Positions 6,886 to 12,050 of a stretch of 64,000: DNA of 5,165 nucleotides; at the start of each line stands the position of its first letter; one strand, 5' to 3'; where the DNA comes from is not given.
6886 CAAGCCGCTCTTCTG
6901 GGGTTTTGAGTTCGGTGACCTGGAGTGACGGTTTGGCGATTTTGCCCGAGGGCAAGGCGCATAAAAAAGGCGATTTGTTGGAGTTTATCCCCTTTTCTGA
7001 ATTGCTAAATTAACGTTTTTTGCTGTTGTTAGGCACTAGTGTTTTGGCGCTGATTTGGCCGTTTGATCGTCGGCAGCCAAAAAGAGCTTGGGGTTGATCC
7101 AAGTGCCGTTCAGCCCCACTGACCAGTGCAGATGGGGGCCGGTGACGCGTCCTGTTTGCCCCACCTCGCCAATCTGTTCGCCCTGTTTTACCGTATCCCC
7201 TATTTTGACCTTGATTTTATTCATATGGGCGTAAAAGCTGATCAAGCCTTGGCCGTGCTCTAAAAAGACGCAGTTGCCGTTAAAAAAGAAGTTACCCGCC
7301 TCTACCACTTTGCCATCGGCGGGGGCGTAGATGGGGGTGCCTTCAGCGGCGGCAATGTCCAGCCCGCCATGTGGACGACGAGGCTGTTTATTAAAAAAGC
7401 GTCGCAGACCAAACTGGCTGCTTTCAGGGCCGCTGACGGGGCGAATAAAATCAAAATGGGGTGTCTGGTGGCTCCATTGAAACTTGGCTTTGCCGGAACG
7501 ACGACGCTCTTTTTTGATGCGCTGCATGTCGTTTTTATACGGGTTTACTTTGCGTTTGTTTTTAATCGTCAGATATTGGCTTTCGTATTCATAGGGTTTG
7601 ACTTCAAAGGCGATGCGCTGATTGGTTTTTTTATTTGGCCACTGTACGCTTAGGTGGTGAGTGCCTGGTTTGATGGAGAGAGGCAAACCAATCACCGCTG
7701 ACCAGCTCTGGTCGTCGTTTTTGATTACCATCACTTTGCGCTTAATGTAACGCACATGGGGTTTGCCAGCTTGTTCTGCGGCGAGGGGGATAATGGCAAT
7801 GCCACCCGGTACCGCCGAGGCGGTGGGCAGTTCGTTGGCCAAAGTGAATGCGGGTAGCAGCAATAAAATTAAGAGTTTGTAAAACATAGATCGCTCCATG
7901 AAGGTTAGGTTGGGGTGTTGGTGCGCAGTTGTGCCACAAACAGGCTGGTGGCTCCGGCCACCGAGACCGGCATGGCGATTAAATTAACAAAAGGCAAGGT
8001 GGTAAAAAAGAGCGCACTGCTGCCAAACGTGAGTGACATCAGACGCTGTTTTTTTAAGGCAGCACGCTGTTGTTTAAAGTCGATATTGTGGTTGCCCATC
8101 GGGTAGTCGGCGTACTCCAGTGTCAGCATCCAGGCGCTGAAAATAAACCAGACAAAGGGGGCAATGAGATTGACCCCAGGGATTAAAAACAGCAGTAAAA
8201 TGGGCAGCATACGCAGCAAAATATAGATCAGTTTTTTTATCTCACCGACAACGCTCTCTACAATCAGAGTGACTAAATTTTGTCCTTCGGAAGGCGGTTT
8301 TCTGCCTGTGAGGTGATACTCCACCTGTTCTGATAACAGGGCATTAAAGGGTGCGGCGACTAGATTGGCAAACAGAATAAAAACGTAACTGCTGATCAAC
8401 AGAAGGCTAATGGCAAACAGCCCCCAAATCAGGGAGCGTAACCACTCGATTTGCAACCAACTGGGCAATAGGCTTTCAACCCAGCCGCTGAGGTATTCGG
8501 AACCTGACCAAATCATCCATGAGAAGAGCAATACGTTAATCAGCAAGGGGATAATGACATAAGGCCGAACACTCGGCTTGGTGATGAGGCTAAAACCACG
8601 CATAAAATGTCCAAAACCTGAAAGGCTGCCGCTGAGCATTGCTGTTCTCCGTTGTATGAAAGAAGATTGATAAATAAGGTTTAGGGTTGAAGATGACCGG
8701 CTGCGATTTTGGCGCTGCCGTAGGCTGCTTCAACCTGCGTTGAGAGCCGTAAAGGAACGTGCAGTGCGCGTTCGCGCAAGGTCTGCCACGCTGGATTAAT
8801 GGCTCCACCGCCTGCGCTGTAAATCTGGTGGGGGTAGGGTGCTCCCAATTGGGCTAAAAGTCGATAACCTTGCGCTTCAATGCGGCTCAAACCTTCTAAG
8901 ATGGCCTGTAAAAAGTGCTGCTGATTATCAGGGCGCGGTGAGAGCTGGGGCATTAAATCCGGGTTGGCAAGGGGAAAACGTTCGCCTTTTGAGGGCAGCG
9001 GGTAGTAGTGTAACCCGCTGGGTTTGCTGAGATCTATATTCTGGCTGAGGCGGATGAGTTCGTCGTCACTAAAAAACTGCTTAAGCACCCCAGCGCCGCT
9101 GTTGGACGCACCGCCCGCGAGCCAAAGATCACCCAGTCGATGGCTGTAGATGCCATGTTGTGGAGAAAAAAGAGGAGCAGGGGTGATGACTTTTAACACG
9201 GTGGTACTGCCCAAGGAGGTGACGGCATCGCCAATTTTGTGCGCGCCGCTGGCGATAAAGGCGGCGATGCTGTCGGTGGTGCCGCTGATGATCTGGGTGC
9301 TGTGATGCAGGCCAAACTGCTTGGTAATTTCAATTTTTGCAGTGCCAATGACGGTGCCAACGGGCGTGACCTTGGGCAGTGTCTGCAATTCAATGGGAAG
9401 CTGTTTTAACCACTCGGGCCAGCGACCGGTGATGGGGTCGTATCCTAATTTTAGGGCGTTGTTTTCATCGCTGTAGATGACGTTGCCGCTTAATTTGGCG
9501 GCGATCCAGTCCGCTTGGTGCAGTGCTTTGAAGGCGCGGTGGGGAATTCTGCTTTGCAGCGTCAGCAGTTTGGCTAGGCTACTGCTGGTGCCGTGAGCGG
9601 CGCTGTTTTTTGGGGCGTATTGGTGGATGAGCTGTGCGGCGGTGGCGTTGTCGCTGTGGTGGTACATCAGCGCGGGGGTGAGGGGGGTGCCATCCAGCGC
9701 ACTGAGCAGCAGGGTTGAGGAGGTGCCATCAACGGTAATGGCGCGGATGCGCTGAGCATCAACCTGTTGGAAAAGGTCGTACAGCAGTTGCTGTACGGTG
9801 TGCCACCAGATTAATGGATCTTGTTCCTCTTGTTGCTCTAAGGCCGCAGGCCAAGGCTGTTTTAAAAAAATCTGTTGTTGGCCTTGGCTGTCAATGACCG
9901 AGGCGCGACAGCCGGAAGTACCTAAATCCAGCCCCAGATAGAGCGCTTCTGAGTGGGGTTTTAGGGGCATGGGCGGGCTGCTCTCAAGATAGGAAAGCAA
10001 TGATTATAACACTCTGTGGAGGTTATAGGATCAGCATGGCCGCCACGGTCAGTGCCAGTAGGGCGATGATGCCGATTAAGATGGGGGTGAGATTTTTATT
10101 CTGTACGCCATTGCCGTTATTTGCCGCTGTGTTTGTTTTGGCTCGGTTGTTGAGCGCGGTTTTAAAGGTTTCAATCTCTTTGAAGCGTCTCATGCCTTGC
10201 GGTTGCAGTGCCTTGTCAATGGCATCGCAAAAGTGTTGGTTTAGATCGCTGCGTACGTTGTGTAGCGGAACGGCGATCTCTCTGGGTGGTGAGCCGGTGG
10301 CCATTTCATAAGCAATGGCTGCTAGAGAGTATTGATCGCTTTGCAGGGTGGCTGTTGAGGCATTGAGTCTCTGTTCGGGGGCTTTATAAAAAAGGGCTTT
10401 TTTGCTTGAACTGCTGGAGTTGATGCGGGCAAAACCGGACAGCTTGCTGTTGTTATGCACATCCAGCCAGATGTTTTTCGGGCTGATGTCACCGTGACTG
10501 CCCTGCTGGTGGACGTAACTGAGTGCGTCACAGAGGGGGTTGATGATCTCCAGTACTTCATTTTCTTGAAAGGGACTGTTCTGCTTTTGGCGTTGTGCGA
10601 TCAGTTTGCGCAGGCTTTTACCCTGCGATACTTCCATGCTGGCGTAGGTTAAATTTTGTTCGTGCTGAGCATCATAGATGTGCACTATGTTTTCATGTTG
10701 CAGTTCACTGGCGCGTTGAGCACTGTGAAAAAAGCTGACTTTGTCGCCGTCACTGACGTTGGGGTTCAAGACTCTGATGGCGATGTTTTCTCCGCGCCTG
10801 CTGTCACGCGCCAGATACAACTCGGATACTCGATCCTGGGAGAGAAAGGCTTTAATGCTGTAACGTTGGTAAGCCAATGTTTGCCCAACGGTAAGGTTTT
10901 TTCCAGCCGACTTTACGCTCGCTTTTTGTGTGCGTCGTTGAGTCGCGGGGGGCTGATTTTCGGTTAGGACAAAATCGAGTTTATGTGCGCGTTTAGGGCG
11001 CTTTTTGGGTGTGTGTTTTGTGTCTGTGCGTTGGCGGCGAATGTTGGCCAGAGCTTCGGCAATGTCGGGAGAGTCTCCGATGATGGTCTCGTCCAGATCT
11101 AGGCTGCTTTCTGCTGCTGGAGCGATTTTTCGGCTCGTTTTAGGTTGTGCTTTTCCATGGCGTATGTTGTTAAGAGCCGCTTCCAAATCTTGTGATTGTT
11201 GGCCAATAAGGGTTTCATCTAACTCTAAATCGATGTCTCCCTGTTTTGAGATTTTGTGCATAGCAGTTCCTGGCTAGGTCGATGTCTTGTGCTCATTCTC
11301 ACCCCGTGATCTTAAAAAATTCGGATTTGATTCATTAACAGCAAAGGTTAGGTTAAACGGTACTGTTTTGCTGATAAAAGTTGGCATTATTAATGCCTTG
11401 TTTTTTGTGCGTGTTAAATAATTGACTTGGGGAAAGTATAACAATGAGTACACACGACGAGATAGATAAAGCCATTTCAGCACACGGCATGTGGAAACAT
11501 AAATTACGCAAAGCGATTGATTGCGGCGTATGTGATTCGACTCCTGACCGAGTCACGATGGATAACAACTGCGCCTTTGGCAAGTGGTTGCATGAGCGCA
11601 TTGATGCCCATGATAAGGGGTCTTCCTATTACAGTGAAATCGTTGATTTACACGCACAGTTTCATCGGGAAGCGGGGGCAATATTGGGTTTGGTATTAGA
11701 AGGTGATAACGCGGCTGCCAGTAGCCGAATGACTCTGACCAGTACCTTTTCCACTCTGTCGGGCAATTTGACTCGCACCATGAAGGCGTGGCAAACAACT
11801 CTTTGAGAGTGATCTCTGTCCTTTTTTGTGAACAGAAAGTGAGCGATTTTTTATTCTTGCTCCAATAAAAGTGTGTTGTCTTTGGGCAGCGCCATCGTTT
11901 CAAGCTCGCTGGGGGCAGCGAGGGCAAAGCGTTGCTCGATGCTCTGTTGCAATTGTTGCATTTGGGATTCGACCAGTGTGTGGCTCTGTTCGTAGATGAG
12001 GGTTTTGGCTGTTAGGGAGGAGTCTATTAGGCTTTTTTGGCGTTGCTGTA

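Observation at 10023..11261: Tail-anchored predicted pseudokinase with N-terminal tandem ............NIR repeats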

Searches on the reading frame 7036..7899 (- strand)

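Call 6: search_protein_families(library=ncbifam, proteins=[window:7036-7899:-], max_evalue=0.01)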
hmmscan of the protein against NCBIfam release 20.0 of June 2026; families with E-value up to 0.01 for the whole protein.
window:7036-7899:- (287 aa): 15 families
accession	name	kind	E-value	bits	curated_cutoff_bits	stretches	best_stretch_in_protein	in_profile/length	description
NF052530.1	Heli_ShapePgp3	exception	1.1e-48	165.8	300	1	10-274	3-264/270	peptidoglycan metallopeptidase Pgp3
NF053824.1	PdgNdpepShyC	equivalog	6.3e-29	101.1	700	1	173-271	292-390/429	peptidoglycan DD-endopeptidase ShyC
NF050804.1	CellDivDipMCaul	equivalog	1.8e-23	83.2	900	1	151-261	507-613/634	cell division endopeptidase DipM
NF008652.0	PRK11649.1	equivalog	3.2e-23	82.1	341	1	160-270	295-406/439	murein DD-endopeptidase MepM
NF053825.1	PdgNdpepShyA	equivalog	1.5e-22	79.9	700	1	175-286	294-402/425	peptidoglycan DD-endopeptidase ShyA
NF052336.1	PdgHdaseHSB100310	equivalog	1.3e-19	70.8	500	1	150-266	34-146/316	peptidoglycan hydrolase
NF040883.1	amid_act_ActS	equivalog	1.1e-18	67.5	375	1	178-280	137-239/242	amidase activator ActS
NF052529.1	PG_M23_Pgp6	exception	3.6e-17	62.2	600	1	177-271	335-429/452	peptidoglycan metallopeptidase Pgp6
NF041208.1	celldiv_DipM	equivalog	2.3e-14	53.4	740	1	177-274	319-417/419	cell division endopeptidase DipM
NF053738.1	S2SprSpoIIQBc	equivalog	1.8e-13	50.7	250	1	175-275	120-224/232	stage II sporulation protein SpoIIQ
NF008644.1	PRK11637.1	equivalog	2.3e-13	49.9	270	1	148-274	261-383/385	murein hydrolase activator EnvC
NF008123.1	PRK10871.1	equivalog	3.2e-13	49.8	311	1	179-274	267-362/365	murein hydrolase activator NlpD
NF047755.1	LIC_10271_M23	exception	6.3e-10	39.2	180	1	114-247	53-187/207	LIC_10271 family cell wall hydrolase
NF004799.0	PRK06148.1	subfamily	9.3e-10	37.1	1128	1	165-264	429-540/1015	hypothetical protein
NF047657.1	CellWlHdaseLepto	equivalog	5.6e-05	22.7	400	1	131-246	81-197/221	hypothetical protein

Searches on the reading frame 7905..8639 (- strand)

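Call 6: search_protein_families(library=ncbifam, proteins=[window:7905-8639:-], max_evalue=0.01)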
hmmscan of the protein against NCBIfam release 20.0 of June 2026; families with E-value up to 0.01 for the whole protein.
window:7905-8639:- (244 aa): 2 families
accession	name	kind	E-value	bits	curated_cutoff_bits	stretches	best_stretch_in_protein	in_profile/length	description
NF003433.0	PRK04949.1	equivalog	2e-75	253.7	140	1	6-241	10-248/254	sulfate transporter CysZ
NF009407.0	PRK12768.1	equivalog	3.2e-10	40.3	191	1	38-222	43-213/242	sulfate transporter family protein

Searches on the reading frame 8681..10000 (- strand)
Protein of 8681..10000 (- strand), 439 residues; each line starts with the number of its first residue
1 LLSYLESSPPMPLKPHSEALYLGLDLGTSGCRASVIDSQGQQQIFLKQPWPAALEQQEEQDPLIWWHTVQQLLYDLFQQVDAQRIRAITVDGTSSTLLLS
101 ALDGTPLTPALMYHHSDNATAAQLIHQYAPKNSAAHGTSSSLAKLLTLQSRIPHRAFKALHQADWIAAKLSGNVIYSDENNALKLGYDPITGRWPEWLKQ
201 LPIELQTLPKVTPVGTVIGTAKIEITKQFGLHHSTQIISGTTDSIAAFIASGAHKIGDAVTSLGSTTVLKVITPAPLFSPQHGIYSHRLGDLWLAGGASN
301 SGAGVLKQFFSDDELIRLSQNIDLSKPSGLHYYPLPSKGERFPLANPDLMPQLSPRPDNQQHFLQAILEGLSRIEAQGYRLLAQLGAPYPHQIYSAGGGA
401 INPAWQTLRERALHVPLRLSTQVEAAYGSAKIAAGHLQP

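Call 3: search_protein_families(library=pfam, proteins=[window:8681-10000:-], max_evalue=1)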
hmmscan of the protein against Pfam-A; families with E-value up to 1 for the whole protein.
window:8681-10000:- (439 aa): 2 families
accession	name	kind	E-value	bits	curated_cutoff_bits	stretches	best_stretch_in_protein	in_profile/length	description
PF00370.27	FGGY_N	-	1.1e-20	74.8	28.8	1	20-249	1-244/245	FGGY family of carbohydrate kinases, N-terminal domain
PF02782.22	FGGY_C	-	3.5e-11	43.7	27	1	260-434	2-195/198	FGGY family of carbohydrate kinases, C-terminal domain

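Call 6: search_protein_families(library=ncbifam, proteins=[window:8681-10000:-], max_evalue=0.01)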
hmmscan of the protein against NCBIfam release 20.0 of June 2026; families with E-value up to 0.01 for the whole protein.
window:8681-10000:- (439 aa): 10 families
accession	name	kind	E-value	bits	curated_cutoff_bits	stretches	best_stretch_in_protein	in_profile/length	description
TIGR01312.1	XylB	equivalog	5.5e-36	124.1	380.25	1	22-435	1-437/481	xylulokinase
NF011601.0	PRK15027.1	equivalog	3.6e-16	58.6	912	1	20-433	1-432/484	xylulokinase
NF008187.0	PRK10939.1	equivalog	3.8e-13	48.9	528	1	21-296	6-299/521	autoinducer-2 kinase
NF003154.0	PRK04123.1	equivalog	1.7e-12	46.9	428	1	18-267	3-301/554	ribulokinase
TIGR02628.1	fuculo_kin_coli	equivalog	1.1e-10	41.1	470.9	2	195-271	191-266/465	L-fuculokinase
TIGR01314.1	gntK_FGGY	equivalog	2.1e-09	36.5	648.55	1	22-316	3-309/505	gluconokinase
TIGR01311.1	glycerol_kin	equivalog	9.1e-06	24.3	590.35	0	22-128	4-115/496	glycerol kinase GlpK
TIGR01315.1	5C_CHO_kinase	subfamily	1.3e-05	24.1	408.7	1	21-110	2-94/541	FGGY family pentulose kinase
NF000756.0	PRK00047.1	subfamily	0.0015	17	498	0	22-126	8-117/502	glycerol kinase GlpK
TIGR01234.1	L-ribulokinase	equivalog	0.0037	16.1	583.25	0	149-268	169-295/536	ribulokinase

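Call 58: find_related_loci(query=window:8681-9973:-, collection=metagenome_contigs, flank=6000)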
Query window:8681-9973:- (430 aa) in metagenome_contigs; peptide patterns used: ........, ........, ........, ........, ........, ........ (x = any residue, [..] = any of these).
92 stretches matched a pattern, but none encodes a relative of the query by tblastn (E <= 1e-3).

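Call 60: find_related_loci(query=A5, collection=metagenome_contigs, flank=6000)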
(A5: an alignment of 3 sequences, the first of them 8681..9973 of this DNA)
Query A5 (430 aa) in metagenome_contigs; peptide patterns used: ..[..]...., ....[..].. (x = any residue, [..] = any of these).
289 stretches matched a pattern, but none encodes a relative of the query by tblastn (E <= 1e-3).

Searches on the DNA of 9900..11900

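Call 56: search_rna_families(source=window, start=9900, end=11900, threshold=evalue, max_evalue=1)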
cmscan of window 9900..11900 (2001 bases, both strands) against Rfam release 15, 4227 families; matches with E-value up to 1: 0.
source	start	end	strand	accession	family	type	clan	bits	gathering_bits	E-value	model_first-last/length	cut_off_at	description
